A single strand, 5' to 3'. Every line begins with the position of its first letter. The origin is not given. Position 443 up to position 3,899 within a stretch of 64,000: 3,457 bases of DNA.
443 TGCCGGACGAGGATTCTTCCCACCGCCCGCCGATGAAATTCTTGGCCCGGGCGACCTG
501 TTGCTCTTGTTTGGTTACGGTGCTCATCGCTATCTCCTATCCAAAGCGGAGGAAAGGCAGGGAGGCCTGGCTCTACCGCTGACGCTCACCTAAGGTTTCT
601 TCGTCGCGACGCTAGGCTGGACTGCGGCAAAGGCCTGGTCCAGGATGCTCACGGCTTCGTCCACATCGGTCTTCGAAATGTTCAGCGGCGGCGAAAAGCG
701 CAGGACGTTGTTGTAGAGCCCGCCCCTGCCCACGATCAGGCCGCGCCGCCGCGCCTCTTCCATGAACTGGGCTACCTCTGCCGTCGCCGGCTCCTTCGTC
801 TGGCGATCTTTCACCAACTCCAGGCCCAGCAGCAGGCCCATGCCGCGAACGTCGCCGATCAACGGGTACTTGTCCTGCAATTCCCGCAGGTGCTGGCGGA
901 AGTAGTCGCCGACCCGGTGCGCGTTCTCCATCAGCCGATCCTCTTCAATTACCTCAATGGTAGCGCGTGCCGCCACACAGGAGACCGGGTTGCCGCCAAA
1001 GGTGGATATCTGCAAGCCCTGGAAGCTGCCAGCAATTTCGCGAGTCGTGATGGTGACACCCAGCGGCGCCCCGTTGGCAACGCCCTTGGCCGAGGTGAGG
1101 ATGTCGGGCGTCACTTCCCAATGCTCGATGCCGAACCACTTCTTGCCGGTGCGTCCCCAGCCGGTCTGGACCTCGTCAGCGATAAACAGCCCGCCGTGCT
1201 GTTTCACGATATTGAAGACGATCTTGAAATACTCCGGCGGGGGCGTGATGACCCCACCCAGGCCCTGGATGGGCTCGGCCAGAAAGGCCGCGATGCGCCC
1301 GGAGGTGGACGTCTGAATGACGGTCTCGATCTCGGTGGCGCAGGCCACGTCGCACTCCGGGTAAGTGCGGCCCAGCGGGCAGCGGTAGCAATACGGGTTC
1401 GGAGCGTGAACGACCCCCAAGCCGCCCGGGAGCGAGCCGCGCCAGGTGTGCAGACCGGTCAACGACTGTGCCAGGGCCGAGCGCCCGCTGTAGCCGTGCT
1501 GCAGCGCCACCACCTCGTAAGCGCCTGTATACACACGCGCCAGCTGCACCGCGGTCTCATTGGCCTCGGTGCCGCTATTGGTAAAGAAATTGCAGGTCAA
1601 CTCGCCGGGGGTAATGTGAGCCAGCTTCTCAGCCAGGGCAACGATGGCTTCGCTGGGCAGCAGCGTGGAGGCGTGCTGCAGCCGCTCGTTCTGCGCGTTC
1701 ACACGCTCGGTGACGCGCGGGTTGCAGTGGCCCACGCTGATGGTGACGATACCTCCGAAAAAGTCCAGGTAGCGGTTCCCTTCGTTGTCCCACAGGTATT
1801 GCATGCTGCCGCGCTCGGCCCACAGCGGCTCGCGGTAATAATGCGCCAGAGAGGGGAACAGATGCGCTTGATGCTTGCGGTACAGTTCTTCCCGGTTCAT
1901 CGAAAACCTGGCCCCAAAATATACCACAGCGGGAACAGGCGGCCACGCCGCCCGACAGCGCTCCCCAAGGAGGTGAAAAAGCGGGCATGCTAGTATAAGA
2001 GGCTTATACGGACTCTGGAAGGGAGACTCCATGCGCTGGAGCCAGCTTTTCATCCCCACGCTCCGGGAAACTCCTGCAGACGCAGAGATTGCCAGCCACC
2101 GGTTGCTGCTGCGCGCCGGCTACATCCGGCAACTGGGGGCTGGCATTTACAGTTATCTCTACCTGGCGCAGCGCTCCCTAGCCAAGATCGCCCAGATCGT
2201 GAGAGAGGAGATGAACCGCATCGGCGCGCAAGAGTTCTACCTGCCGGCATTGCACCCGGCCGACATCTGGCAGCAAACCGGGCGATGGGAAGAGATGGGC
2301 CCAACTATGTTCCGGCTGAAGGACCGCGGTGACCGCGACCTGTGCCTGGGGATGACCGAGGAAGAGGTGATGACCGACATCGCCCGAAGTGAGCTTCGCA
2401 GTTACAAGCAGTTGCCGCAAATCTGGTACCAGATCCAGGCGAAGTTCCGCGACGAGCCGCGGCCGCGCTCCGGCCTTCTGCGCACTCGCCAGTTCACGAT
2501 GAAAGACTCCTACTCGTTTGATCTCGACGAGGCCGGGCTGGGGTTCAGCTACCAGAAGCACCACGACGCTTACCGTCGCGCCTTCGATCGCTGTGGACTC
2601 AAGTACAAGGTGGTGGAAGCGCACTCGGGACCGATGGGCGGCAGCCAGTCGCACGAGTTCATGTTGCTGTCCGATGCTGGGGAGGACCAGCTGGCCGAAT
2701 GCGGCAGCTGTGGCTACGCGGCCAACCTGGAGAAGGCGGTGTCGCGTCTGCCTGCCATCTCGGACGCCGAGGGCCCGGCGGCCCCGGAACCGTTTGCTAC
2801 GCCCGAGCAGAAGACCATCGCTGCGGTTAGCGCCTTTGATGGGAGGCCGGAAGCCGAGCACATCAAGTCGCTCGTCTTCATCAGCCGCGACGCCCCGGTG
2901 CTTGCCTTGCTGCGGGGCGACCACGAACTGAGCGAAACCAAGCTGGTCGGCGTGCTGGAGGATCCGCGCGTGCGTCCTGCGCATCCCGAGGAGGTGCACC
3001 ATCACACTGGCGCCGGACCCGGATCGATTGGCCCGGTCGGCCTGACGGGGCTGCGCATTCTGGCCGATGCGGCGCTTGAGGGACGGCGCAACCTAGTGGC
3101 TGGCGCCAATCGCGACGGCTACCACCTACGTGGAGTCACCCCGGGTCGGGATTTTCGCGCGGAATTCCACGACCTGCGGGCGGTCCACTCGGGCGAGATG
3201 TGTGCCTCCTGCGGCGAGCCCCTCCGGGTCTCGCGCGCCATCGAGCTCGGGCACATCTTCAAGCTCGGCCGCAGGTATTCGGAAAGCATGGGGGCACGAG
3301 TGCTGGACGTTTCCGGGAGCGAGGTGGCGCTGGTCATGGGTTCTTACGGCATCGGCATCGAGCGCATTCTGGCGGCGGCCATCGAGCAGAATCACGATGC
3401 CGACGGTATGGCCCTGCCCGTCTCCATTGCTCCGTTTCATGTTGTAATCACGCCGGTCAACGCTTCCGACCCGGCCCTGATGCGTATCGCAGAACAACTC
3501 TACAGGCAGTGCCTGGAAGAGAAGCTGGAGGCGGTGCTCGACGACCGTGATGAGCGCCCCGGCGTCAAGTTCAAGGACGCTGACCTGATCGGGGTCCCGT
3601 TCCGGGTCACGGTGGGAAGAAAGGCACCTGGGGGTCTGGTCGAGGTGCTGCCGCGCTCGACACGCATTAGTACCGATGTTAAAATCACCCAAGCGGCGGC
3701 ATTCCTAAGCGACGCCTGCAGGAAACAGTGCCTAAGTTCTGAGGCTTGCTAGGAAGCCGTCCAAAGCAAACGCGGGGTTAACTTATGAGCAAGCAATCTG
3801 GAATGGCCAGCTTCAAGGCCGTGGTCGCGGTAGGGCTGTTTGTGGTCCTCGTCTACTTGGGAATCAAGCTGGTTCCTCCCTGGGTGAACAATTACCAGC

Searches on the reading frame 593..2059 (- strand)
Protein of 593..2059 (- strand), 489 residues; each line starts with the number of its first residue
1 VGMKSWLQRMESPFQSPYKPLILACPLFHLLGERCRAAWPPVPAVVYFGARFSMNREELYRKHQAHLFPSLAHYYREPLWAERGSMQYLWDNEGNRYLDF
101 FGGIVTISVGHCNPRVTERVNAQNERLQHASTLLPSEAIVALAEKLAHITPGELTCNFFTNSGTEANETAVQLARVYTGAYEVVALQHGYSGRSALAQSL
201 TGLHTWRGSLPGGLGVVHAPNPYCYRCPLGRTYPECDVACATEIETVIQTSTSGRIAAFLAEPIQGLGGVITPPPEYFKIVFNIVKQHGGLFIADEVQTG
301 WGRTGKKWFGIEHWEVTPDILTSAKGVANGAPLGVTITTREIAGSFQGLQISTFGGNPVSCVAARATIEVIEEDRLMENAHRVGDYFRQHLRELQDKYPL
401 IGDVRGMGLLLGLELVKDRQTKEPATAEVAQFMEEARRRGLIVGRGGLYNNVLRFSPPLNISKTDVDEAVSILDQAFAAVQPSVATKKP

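Call 75: search_protein_families(library=pfam, proteins=[window:593-2059:-], max_evalue=0.00001)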
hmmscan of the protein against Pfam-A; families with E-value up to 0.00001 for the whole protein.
window:593-2059:- (489 aa): 1 family
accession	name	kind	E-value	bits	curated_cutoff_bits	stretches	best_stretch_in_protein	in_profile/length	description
PF00202.27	Aminotran_3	-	8.6e-102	341.3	30.5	1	79-476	11-402/403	Aminotransferase class-III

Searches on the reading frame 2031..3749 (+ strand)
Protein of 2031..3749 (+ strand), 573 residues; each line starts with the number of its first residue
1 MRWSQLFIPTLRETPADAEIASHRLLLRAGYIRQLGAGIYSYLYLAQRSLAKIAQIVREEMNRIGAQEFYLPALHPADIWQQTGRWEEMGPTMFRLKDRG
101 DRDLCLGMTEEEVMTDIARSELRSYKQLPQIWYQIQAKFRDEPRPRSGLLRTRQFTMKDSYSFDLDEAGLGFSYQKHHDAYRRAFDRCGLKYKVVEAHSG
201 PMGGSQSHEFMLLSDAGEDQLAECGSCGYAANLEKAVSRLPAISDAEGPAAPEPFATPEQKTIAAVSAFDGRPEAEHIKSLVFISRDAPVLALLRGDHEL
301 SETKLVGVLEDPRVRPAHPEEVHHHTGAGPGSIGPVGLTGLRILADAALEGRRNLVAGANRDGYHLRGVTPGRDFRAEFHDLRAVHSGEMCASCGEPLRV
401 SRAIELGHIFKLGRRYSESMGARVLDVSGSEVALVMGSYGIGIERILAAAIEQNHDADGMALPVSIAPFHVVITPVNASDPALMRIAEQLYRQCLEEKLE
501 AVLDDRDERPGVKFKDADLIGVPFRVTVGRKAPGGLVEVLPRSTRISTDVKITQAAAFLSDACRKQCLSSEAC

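Call 75: search_protein_families(library=pfam, proteins=[window:2031-3749:+], max_evalue=0.00001)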
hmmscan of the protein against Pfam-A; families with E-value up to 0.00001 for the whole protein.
window:2031-3749:+ (573 aa): 3 families
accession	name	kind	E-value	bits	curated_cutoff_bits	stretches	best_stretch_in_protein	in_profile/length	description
PF00587.30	tRNA-synt_2b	-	5.7e-31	108.4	29.3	1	94-454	1-179/179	tRNA synthetase class II core domain (G, H, P, S and T)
PF04073.20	tRNA_edit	-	8.9e-24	84.4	25.5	1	257-371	1-118/123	Aminoacyl-tRNA editing domain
PF03129.25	HGTP_anticodon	-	2.2e-15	57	21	1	470-560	1-92/94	Anticodon binding domain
